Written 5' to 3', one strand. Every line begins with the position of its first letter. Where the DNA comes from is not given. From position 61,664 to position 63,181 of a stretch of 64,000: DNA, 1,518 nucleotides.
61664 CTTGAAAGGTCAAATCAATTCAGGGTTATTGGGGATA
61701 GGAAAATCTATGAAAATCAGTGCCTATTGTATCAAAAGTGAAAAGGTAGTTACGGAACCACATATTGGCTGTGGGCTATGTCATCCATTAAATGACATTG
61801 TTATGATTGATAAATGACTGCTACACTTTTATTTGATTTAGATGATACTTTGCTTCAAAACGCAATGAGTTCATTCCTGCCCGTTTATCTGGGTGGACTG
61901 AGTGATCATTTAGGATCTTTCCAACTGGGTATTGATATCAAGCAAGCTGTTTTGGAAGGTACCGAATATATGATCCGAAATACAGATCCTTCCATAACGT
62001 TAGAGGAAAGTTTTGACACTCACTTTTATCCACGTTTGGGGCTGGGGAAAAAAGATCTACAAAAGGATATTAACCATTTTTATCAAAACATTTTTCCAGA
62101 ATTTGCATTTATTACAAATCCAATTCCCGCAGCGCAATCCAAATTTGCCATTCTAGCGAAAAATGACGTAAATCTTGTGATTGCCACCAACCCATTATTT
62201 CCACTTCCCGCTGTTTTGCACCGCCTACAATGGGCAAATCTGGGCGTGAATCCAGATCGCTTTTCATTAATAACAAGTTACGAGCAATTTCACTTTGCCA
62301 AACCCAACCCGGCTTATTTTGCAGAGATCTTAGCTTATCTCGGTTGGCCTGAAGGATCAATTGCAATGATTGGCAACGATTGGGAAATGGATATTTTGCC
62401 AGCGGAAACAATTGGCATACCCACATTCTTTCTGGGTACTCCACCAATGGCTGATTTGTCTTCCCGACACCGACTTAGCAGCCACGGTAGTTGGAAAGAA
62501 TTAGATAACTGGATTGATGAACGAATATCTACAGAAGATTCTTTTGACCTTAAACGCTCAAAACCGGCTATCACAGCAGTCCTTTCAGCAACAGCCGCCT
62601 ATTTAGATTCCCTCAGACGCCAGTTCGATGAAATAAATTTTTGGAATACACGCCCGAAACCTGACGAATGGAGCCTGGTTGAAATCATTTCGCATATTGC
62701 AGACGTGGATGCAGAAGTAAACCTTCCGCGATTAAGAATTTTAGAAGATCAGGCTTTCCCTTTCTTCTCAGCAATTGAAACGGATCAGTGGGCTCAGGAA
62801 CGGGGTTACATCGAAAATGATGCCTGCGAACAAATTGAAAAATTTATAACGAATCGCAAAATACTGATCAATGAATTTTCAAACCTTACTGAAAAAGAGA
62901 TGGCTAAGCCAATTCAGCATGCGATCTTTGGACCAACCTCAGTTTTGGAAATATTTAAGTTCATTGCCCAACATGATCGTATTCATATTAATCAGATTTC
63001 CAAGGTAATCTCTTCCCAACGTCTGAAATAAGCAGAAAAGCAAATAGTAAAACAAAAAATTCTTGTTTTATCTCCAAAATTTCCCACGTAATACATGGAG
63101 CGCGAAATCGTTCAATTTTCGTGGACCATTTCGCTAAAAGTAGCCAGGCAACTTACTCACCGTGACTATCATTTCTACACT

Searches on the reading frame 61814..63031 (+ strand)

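Call 63: search_protein_families(library=pfam, proteins=[window:61814-63031:+], max_evalue=0.00001)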
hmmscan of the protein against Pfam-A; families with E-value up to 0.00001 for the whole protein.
window:61814-63031:+ (405 aa): 3 families
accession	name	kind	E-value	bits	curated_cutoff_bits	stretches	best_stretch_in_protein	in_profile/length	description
PF12867.12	DinB_2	-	2.9e-14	54.1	24.8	1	272-395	17-128/128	DinB superfamily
PF00702.32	Hydrolase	-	1.1e-09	39.4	26.4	1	4-200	3-190/191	haloacid dehalogenase-like hydrolase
PF13242.12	Hydrolase_like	-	9.1e-06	25.9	22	0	162-207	3-48/75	HAD-hyrolase-like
